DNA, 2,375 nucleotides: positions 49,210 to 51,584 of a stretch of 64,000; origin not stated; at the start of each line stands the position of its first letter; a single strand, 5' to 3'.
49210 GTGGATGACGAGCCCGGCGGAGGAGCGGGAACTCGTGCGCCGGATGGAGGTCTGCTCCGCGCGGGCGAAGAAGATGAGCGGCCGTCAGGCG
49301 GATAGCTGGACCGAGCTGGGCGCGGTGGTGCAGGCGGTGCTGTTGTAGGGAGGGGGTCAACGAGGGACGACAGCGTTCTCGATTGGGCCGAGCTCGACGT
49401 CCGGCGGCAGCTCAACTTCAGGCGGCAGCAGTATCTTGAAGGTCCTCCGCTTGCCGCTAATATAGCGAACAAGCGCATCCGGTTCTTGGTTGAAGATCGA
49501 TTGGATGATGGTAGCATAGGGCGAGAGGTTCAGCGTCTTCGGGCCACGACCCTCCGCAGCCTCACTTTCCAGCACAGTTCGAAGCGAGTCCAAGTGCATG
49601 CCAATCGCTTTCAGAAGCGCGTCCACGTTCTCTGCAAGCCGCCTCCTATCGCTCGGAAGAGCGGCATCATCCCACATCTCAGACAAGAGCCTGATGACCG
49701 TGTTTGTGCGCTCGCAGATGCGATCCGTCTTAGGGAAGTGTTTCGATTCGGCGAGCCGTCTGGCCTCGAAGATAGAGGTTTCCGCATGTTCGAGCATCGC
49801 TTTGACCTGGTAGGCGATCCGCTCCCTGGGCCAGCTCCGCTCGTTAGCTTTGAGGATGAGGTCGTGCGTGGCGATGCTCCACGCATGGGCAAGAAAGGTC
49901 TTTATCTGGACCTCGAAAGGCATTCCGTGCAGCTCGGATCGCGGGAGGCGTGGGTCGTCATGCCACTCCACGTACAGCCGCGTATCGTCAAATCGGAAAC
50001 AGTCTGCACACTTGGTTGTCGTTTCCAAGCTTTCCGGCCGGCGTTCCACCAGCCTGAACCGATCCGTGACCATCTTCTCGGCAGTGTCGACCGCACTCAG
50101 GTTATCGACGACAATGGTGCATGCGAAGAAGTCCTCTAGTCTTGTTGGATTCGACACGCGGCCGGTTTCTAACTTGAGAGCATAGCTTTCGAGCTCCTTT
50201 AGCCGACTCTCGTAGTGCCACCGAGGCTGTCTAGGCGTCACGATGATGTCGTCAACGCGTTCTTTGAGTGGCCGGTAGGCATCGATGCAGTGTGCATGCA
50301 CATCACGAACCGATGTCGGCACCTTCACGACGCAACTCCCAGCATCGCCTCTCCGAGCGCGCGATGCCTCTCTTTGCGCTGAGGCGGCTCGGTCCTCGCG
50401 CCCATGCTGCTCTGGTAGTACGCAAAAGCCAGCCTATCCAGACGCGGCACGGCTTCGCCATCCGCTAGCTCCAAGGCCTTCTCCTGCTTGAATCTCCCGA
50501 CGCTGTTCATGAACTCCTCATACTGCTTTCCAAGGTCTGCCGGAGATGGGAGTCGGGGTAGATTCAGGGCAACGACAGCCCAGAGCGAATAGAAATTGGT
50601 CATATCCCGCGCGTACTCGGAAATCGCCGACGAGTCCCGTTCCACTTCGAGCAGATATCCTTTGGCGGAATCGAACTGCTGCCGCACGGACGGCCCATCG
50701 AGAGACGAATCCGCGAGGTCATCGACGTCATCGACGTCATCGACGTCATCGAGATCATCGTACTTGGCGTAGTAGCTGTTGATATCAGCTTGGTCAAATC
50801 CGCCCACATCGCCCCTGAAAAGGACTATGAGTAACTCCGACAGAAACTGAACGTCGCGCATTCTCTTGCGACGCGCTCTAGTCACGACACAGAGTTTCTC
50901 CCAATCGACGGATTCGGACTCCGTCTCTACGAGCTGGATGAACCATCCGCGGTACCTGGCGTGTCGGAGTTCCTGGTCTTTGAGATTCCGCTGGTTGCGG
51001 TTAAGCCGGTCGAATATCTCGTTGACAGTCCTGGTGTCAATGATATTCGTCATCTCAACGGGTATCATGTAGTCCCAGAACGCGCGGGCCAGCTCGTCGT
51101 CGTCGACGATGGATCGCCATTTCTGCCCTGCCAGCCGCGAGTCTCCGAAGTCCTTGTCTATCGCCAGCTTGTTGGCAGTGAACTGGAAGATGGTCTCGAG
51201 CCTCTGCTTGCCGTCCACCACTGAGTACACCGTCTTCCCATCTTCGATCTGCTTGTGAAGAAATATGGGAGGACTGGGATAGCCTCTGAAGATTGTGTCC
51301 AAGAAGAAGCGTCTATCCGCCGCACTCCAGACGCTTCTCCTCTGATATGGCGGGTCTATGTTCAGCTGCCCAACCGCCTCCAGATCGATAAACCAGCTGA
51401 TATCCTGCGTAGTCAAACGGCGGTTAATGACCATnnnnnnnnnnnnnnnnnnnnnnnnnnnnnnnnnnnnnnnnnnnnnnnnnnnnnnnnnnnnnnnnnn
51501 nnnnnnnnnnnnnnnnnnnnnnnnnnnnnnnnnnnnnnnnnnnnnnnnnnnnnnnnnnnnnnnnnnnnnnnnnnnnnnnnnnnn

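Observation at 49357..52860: Coupled N6A-methyltransferase / nuclease-less DUF262 / RelA-SpoT-like triad: candidate undescribed defence system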

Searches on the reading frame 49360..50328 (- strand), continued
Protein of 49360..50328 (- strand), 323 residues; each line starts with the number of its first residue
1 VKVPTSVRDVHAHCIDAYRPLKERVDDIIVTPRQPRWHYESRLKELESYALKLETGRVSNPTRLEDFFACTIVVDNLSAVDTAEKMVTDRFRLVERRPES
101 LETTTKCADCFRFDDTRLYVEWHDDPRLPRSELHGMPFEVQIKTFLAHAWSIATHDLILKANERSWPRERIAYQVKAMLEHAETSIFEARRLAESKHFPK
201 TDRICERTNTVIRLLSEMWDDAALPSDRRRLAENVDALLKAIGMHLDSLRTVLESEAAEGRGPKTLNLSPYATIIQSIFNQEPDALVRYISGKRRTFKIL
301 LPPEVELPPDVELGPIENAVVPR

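Call 71: search_protein_representatives(alignment_id=A1)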
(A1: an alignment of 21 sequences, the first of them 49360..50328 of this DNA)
Query: 21 sequences, 324 profile positions. Proteins with E-value up to 0.001 (for the whole library): 3402; up to 1e-10: 679; up to 1e-30: 295. The best 150 are listed.
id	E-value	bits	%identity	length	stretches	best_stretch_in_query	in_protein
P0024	1.2e-159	547.2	-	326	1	1-323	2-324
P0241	1.3e-128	445.1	-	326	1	1-321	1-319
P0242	1.8e-122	425.0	-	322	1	1-321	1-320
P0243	1.5e-115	402.3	-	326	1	1-321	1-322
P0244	8.5e-115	399.8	-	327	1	1-321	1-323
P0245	1.6e-113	395.6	-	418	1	1-321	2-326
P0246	2.2e-113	395.1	-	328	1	1-313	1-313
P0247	3.4e-112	391.2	-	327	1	1-322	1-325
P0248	3.0e-111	388.1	-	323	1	1-320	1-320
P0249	9.9e-111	386.4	-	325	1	1-311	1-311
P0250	1.6e-110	385.7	-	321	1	1-320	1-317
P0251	2.1e-109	382.1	-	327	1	1-320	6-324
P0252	3.5e-109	381.3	-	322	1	1-321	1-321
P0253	5.4e-109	380.7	-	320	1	1-313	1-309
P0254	1.1e-108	379.6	-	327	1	1-322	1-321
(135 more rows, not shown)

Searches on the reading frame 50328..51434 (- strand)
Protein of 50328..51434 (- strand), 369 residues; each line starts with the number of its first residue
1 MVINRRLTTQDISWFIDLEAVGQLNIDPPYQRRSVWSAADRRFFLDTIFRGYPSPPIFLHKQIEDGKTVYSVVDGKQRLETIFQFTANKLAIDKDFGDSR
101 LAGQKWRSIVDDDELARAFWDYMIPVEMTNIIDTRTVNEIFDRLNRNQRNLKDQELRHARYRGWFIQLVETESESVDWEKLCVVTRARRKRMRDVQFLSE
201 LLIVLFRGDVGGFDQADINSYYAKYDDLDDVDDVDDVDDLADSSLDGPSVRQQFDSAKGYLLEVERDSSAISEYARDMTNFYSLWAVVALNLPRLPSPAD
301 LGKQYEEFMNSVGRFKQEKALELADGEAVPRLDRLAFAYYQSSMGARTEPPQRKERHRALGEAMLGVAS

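Call 3: search_protein_families(library=pfam, proteins=[window:50328-51434:-], max_evalue=1)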
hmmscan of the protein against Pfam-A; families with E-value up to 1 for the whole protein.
window:50328-51434:- (369 aa): 1 family
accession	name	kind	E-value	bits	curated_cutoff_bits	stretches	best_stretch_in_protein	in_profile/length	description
PF03235.19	GmrSD_N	-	2e-22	80.7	33.2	1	26-161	13-198/199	GmrSD restriction endonuclease, N-terminal domain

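Call 4: search_protein_families(library=padloc, proteins=[window:50328-51434:-], max_evalue=1)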
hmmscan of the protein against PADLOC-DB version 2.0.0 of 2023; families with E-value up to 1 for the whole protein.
window:50328-51434:- (369 aa): 4 families
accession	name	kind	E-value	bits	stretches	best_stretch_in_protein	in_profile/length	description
PDLC03877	NsnA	-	1.5e-26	91.6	1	17-224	58-261/385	-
PDLC04027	PD-T4-2_A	-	2.1e-19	67.8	1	20-198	48-232/363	-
PDLC03418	REase_II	-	1.8e-08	31.9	1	23-166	31-163/372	Type II restriction enzyme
PDLC04709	PDC-M55C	-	0.0069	13.1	1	63-144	84-166/554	-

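Call 5: search_protein_families(library=ncbifam, proteins=[window:50328-51434:-], max_evalue=1)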
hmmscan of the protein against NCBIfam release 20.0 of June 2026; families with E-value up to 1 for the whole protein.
window:50328-51434:- (369 aa): 1 family
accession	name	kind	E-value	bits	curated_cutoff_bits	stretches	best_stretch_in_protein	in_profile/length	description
NF005872.0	PRK07812.1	equivalog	0.1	11.1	703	1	82-140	127-183/439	bifunctional o-acetylhomoserine/o-acetylserine sulfhydrylase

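Call 29: search_solved_structures(query=window:50328-51434:-, max_evalue=1, show_alignments=2)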
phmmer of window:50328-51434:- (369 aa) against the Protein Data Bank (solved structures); distinct sequences matched with E-value up to 1: 0.

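Call 51: find_homologous_proteins(query=window:50328-51434:-, max_evalue=1e-10)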
Query window:50328-51434:- (369 aa): 2076 proteins with E <= 1e-10 among 7299 candidates; the best 120 are listed.
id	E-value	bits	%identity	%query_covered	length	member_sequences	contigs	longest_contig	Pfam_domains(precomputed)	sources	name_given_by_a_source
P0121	6.7e-244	827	100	100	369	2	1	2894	PF03235.20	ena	-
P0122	1.9e-146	506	62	99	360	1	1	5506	PF03235.20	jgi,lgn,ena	-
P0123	4.2e-140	485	61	99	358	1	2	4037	PF03235.20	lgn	-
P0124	5.9e-140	485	61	99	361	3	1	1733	PF03235.20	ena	-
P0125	1.0e-139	484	60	99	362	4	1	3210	PF03235.20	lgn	-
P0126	6.5e-139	481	60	99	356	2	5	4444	PF03235.20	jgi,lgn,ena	-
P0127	1.3e-138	480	61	98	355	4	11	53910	PF03235.20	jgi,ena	-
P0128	3.5e-138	479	59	100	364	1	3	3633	PF03235.20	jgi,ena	-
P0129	5.3e-138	478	60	100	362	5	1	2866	PF03235.20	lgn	-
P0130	1.8e-137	477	60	99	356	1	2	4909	PF03235.20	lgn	-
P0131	1.2e-136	474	59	99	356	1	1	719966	PF03235.20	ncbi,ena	-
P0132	2.1e-136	473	59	99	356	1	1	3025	PF03235.20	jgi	-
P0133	2.5e-136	473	59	99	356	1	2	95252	PF03235.20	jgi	jgi:hypothetical protein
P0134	5.8e-136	472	58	99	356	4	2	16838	PF03235.20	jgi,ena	-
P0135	7.9e-136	471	59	99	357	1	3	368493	PF03235.20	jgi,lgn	jgi:hypothetical protein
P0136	1.4e-135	470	60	99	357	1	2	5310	PF03235.20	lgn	-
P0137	2.2e-135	470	58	100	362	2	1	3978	PF03235.20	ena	-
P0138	2.8e-135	469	59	100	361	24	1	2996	PF03235.20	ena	-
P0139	4.3e-135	469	57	99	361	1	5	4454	PF03235.20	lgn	-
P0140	7.2e-135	468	58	100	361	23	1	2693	PF03235.20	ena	-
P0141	7.6e-135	468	60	100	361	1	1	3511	PF03235.20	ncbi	-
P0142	2.2e-134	466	60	99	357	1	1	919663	PF03235.20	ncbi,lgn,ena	-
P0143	2.2e-134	466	61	98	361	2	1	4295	PF03235.20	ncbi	-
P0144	2.5e-134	466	60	98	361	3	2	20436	PF03235.20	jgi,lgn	jgi:hypothetical protein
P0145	3.6e-134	466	60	100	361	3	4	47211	PF03235.20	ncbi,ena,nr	ncbi:MAG: DUF262 domain-containing protein [Desulfobacterales bacterium]|nr:DUF262 domain-containing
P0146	4.7e-134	465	59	98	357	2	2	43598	PF03235.20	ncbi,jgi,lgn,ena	-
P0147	5.2e-134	465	57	99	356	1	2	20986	PF03235.20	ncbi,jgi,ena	-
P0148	6.8e-134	465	57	100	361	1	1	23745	PF03235.20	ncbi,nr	ncbi:MAG: DUF262 domain-containing protein [Thermodesulfobacteriota bacterium]|nr:DUF262 domain-cont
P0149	7.8e-134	465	57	99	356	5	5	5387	PF03235.20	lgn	-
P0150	9.2e-134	464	58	99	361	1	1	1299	PF03235.20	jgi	-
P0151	1.3e-133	464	59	99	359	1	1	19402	PF03235.20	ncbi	-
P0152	1.4e-133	464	59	100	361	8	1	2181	PF03235.20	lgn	-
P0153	1.4e-133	464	59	99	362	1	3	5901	PF03235.20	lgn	-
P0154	2.6e-133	463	60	99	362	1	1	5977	PF03235.20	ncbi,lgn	ncbi:MAG: DUF262 domain-containing protein [Syntrophobacteraceae bacterium]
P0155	3.4e-133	463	59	99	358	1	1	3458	PF03235.20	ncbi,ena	-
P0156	6.2e-133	462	60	98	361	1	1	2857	PF03235.20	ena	-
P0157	9.3e-133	461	58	99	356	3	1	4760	PF03235.20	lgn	-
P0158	1.8e-132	460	58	100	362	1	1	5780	PF03235.20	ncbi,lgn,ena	-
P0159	2.1e-132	460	57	99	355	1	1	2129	PF03235.20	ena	-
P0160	3.8e-132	459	57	99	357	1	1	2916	PF03235.20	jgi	jgi:hypothetical protein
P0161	4.4e-132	459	59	99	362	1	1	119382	PF03235.20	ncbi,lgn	-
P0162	5.3e-132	459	58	99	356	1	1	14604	PF03235.20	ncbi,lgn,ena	-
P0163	6.1e-132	458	59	98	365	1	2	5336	PF03235.20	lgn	-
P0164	9.6e-132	458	59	98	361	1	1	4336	PF03235.20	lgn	-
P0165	1.2e-131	457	57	99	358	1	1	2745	PF03235.20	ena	-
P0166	2.6e-131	456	57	100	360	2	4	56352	PF03235.20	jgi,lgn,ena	-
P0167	4.1e-131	456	59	98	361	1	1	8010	PF03235.20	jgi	-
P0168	1.5e-130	454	57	99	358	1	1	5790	PF03235.20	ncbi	-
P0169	2.4e-130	453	58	98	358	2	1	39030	PF03235.20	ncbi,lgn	-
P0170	3.4e-130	453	56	99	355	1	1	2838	PF03235.20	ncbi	-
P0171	4.8e-130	452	58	99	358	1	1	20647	PF03235.20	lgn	-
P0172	6.6e-130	452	58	98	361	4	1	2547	PF03235.20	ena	-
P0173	9.6e-130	451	57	98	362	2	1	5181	PF03235.20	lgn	-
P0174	2.2e-129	450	58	99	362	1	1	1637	PF03235.20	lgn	-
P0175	2.9e-129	450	58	98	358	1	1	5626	PF03235.20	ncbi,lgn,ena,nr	ncbi:MAG: DUF262 domain-containing protein [Clostridiales bacterium]|nr:DUF262 domain-containing pro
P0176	1.3e-128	447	57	98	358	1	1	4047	PF03235.20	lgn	-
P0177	2.2e-128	447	56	99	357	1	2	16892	PF03235.20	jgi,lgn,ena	-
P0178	4.7e-128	446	56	99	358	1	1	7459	PF03235.20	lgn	-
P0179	5.1e-128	445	55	100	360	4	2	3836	PF03235.20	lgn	-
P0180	2.7e-127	443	57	99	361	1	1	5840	PF03235.20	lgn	-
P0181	3.9e-127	443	55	99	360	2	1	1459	PF03235.20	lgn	-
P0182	1.7e-126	440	57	100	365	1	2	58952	PF03235.20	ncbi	ncbi:MAG: DUF262 domain-containing protein [Desulfomonilaceae bacterium]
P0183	2.1e-126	440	55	99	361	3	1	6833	PF03235.20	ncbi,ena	-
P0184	3.7e-126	439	57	95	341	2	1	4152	PF03235.20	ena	-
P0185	6.2e-125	435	63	85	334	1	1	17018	PF03235.20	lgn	-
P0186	1.9e-123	430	55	99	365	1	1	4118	PF03235.20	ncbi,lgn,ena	-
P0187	9.0e-123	428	54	99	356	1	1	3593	PF03235.20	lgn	-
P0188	7.5e-121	422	55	98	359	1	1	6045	PF03235.20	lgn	-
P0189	1.0e-120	422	55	99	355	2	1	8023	PF03235.20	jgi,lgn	jgi:hypothetical protein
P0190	4.0e-120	420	55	99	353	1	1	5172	PF03235.20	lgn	-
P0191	4.9e-120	419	53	100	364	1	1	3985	PF03235.20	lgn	-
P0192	5.1e-120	419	53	99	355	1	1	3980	PF03235.20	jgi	jgi:hypothetical protein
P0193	5.9e-120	419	56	99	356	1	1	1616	PF03235.20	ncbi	-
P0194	7.0e-120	419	54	98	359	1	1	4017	PF03235.20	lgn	-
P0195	7.1e-120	419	53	100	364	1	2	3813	PF03235.20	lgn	-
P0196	2.3e-119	417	53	99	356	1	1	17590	PF03235.20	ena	-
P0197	3.6e-119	416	55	99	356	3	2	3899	PF03235.20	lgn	-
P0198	7.8e-119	415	52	99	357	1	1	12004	PF03235.20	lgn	-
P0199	1.4e-118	414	53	100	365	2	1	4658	PF03235.20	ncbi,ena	-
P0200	1.8e-118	414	53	100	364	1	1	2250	PF03235.20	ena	-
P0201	2.0e-118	414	53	100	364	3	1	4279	PF03235.20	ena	-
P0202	3.1e-118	413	54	100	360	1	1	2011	PF03235.20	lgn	-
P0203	4.3e-118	413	54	99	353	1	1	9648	PF03235.20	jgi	jgi:hypothetical protein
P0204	5.0e-118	413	54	97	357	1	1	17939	PF03235.20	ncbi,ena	-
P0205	6.8e-118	412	53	99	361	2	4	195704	PF03235.20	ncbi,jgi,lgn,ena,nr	ncbi:MAG: DUF262 domain-containing protein [Desulfomicrobium sp.]|nr:DUF262 domain-containing protei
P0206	1.3e-117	411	53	99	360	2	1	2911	PF03235.20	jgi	-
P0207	2.0e-117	411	52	98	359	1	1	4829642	PF03235.20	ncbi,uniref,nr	ncbi:DUF262 domain-containing protein [Geomonas nitrogeniifigens]|uniref:DUF262 domain-containing pr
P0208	4.1e-117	410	52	99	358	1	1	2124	PF03235.20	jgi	jgi:hypothetical protein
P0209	4.4e-117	410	52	99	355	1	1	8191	PF03235.20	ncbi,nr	ncbi:MAG: DUF262 domain-containing protein [bacterium]|nr:DUF262 domain-containing protein [bacteriu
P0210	4.9e-117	409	54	99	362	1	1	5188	PF03235.20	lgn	-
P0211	5.0e-117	409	52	99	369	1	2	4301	PF03235.20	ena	-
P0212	6.7e-117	409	52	98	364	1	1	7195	PF03235.20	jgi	-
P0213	7.2e-117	409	52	99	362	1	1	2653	PF03235.20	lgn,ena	-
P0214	8.4e-117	409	53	97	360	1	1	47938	PF03235.20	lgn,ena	-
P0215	9.9e-117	408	53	98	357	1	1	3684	PF03235.20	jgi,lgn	-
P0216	1.1e-116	408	53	100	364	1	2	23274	PF03235.20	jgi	jgi:hypothetical protein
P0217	1.8e-116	407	53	99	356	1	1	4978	PF03235.20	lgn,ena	-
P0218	6.0e-116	406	52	98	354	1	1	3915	PF03235.20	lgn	-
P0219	2.3e-115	404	51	100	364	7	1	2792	PF03235.20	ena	-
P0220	3.1e-115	403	53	98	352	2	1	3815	PF03235.20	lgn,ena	-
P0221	6.0e-114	399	51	97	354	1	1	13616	PF03235.20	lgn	-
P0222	8.3e-114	399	54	93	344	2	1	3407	PF03235.20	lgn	-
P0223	1.5e-113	398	51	99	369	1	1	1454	PF03235.20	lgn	-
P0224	2.0e-113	398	53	99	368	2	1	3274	PF03235.20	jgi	-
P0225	2.2e-113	397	53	98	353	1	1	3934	PF03235.20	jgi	-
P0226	3.8e-113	397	51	99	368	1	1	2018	PF03235.20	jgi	jgi:hypothetical protein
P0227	5.0e-113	396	52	98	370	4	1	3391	PF03235.20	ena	-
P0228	7.8e-113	396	52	99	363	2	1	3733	PF03235.20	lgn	-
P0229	2.0e-112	394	50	99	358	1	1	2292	PF03235.20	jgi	jgi:hypothetical protein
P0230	4.4e-112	393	52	98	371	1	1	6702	PF03235.20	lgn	-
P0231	4.7e-112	393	51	100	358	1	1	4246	PF03235.20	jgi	-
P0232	5.2e-112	393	53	98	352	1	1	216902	PF03235.20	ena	-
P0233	1.7e-111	391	50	98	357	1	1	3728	PF03235.20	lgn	-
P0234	2.0e-111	391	52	99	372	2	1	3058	PF03235.20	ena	-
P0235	2.2e-111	391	52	99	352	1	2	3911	PF03235.20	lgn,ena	-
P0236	1.0e-110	389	52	99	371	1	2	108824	PF03235.20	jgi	jgi:Protein of unknown function DUF262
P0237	2.1e-110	388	51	98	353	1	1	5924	PF03235.20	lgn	-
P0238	2.2e-110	387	52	98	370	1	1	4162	PF03235.20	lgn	-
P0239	2.8e-109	384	53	100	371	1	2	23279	PF03235.20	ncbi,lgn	-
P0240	4.6e-109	383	49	98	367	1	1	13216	PF03235.20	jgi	jgi:hypothetical protein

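Call 60: predict_structure(alignment_id=A4)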
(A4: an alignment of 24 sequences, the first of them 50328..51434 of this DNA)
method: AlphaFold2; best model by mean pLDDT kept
length: 369 residues; sequences in the alignment: 24
mean_pLDDT: 79.8   pTM: 0.57
mean pLDDT of the five models: 79.8, 78.8, 78.6, 77.6, 72.6
residues with pLDDT >= 90: 137; 70-90: 137; 50-70: 63; < 50: 32
segments of 3 or more residues with pLDDT < 50: 1-6, 158-160, 230-244
pLDDT, mean of each block of 10 residues (from residue 1): 56 94 90 75 86 83 91 90 94 76 90 91 86 66 56 50 72 88 69 82 89 72 60 44 61 94 94 87 95 94 95 77 63 91 77 91 80
secondary structure, 60 per line:
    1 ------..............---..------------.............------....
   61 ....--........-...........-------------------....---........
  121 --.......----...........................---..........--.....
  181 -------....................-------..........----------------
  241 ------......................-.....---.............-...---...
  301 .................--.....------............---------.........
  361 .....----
elements in order: E7-11 H12-20 H38-50 E57-64 E67-74 H76-86 H106-109 H113-120 E123-129 H134-160 H164-173 H176-180 H188-207 H215-224 H247-268 H270-274 H278-290 H298-317 H320-324 H331-342 H352-365

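Call 62: fold_search(model_id=the predicted structure, library=pdb)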
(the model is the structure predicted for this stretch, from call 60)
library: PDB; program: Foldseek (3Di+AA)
matches with E <= 10: 81; with E <= 0.001: 0
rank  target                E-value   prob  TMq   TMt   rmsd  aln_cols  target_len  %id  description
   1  7drs_A                1.6e-02  0.91  0.29  0.16  17.1       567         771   11  Structure of SspE_40224 (released 2022-06-29)
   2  7ol9_B                1.8e-02  0.97  0.23  0.38  14.6       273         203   12  Crystal structure of C-terminally truncated Bacillus subtilis nucleoid occlusion protein (Noc) complexed to the Noc-bi (released 2022-03-09)
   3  7p9k_A                3.7e-02  0.84  0.27  0.18  17.1       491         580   11  BrxU, GmrSD-family Type IV restriction enzyme (released 2021-12-08)
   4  7drr_A                1.1e-01  0.69  0.31  0.17  16.8       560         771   11  Structure of SspE-R100A protein (released 2022-06-29)
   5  7p5m_A                1.1e+00  0.02  0.07  0.07  30.7       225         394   14  Cryo-EM structure of human TTYH2 in lipid nanodiscs (released 2021-08-11)
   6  9oa1_Z                1.8e+00  0.18  0.14  0.21  10.3       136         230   14  Ecoli DnaB helicase and Phage Lambda loader P with ADP-Mg in a 6:5 stoichiometry ratio. (released 2025-07-16)
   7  6wmv_A                1.8e+00  0.03  0.12  0.12  16.8       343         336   12  Structure of a phosphatidylinositol-phosphate synthase (PIPS) from Mycobacterium kansasii with evidence of substrate b (released 2020-05-27)
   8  6bat_A                2.0e+00  0.07  0.09  0.09  14.2       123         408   11  Crystal Structure of Wild-Type GltPh in complex with L-aspartate (released 2018-01-17)
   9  8xll_D                2.0e+00  0.05  0.08  0.09  14.3       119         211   12  Structure of the native 2-oxoglutarate dehydrogenase complex (OGDHC) in the adult cortex and hippocampus (released 2025-02-05)
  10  1vk1                  2.3e+00  0.60  0.17  0.26   4.5       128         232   13  Conserved hypothetical protein from Pyrococcus furiosus Pfu-392566-001 (released 2004-08-10)
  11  5cwp                  2.3e+00  0.10  0.17  0.22  13.0       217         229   15  Crystal structure of de novo designed helical repeat protein DHR79 (released 2015-12-16)
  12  6wmv_C                2.5e+00  0.04  0.13  0.14  18.6       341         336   12  Structure of a phosphatidylinositol-phosphate synthase (PIPS) from Mycobacterium kansasii with evidence of substrate b (released 2020-05-27)
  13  9b99                  2.9e+00  0.04  0.14  0.09  15.9       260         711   11  Crystal structure of Grindelia robusta 7,13-copalyl diphosphate synthase (released 2024-11-06)
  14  6wm5_A                2.9e+00  0.03  0.14  0.15  16.9       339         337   12  Structure of a phosphatidylinositol-phosphate synthase (PIPS) from Mycobacterium kansasii (released 2020-05-27)
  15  5x0b                  3.1e+00  0.28  0.14  0.21   5.1        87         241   15  Free serine kinase in complex with AMP (released 2017-04-12)
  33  4o7k                  5.2e+00  0.16  0.16  0.28   6.7       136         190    9  Crystal structure of Oncogenic Suppression Activity Protein - A Plasmid Fertility Inhibition Factor (released 2014-11-05)
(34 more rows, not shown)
